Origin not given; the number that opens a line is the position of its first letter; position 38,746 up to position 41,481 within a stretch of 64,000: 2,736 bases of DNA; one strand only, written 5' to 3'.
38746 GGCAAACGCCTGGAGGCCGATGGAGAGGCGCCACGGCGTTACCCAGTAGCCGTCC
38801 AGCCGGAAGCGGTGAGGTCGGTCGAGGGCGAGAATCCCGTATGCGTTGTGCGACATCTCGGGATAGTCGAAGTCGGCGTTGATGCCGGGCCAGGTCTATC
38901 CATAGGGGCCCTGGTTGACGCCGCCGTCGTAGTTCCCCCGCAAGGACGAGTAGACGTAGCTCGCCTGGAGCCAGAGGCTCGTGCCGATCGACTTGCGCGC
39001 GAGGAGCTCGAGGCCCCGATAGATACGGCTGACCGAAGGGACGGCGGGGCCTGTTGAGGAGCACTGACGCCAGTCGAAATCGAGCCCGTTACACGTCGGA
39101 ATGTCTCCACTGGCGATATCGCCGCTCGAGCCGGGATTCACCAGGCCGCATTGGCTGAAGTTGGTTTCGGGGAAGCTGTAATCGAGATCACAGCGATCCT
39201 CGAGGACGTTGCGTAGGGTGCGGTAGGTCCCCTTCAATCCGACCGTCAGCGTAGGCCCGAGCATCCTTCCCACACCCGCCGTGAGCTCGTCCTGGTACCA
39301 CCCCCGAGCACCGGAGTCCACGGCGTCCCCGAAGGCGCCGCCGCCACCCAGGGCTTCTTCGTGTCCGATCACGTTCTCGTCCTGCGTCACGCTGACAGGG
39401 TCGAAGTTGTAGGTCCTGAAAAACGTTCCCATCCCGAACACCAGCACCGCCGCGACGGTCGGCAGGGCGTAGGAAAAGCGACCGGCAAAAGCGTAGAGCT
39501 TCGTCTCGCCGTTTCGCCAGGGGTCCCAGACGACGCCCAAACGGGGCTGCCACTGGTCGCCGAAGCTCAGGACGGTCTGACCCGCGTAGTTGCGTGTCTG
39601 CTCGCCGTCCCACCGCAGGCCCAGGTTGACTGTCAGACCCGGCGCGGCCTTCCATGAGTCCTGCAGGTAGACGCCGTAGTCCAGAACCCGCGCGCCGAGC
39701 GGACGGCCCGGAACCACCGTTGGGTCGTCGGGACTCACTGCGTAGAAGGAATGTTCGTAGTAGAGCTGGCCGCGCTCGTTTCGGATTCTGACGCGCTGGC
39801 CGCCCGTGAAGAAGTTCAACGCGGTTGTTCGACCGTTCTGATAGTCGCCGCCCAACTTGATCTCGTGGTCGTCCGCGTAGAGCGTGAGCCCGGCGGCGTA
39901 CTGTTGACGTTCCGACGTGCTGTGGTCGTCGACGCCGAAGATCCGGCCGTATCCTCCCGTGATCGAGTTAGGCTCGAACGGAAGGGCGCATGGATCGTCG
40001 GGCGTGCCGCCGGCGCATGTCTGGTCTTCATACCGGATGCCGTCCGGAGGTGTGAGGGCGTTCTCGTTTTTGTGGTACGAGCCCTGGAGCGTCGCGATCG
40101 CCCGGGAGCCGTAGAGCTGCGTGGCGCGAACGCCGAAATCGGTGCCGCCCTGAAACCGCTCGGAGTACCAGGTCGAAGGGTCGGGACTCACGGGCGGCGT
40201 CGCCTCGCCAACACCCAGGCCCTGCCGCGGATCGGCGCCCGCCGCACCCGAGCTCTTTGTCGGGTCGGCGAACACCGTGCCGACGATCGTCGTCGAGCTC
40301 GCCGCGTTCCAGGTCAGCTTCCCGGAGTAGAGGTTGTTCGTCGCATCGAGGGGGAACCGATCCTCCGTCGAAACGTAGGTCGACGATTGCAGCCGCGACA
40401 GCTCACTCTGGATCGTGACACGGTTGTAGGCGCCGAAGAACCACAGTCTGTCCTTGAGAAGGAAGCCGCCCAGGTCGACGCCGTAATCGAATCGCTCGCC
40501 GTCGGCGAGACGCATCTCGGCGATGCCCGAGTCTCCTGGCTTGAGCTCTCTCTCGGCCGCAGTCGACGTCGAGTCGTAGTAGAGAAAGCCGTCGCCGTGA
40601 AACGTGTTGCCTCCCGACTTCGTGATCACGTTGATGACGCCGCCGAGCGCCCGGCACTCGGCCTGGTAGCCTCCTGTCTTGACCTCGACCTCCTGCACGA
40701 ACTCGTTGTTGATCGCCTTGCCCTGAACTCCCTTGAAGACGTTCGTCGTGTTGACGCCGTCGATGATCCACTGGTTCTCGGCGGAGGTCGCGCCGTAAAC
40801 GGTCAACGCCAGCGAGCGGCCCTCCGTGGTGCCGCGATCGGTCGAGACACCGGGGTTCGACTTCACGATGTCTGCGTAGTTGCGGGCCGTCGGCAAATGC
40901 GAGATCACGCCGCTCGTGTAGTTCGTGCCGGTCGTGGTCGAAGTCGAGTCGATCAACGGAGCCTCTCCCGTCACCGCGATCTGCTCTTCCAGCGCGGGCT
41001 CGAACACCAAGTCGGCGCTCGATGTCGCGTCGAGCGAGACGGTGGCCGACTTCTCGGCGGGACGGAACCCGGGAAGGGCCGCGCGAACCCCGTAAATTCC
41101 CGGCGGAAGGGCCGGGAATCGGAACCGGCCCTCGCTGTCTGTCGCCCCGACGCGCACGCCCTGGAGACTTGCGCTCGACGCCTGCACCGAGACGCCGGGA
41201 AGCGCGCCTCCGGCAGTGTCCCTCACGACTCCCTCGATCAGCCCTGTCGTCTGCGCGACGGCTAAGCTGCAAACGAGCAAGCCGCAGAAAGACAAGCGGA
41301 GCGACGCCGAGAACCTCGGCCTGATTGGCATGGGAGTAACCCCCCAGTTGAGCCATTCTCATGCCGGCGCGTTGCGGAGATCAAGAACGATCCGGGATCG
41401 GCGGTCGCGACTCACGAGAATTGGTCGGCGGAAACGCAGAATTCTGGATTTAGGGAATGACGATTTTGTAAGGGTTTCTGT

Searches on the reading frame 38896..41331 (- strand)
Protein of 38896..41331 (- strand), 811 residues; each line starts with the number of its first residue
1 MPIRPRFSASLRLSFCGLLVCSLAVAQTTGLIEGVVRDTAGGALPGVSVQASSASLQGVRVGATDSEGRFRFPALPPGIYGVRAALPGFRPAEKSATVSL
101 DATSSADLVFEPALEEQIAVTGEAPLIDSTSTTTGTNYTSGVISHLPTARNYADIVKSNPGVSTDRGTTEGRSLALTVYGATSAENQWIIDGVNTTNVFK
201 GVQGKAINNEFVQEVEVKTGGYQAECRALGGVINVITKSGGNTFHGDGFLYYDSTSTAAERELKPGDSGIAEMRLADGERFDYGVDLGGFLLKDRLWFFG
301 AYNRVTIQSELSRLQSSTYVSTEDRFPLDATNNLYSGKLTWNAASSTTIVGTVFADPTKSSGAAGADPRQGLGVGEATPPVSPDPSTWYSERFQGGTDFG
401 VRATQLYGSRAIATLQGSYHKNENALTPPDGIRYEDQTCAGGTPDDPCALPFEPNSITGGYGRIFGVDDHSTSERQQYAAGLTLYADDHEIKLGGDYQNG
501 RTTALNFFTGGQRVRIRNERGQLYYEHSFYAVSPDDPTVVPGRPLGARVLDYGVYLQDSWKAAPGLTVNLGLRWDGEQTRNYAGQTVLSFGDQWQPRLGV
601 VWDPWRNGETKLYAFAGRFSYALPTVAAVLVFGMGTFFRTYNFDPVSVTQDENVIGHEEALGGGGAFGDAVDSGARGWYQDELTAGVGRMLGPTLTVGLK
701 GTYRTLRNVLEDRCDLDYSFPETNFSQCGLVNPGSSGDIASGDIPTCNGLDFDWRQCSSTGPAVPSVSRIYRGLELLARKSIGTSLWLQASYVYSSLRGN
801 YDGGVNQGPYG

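Call 7: search_protein_families(library=pfam, proteins=[window:38896-41331:-], max_evalue=0.001)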
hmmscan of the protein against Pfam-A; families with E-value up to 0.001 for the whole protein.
window:38896-41331:- (811 aa): 5 families
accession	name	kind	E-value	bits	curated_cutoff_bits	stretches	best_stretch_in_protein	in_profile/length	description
PF25183.1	OMP_b-brl_4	-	1.7e-27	96.6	30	2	327-581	149-397/838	Outer membrane beta barrel domain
PF13620.12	CarboxypepD_reg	-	1.3e-15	57.9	32.3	1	32-109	2-80/82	Carboxypeptidase regulatory-like domain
PF00593.30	TonB_dep_Rec_b-barrel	-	2.8e-09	37.8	27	1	470-631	55-251/436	TonB dependent receptor-like, beta-barrel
PF07715.20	Plug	-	5.8e-07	30.4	23.9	1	136-230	10-105/107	TonB-dependent Receptor Plug Domain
PF13715.12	CarbopepD_reg_2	-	6.2e-06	26.6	32.2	1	32-109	1-75/88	CarboxypepD_reg-like domain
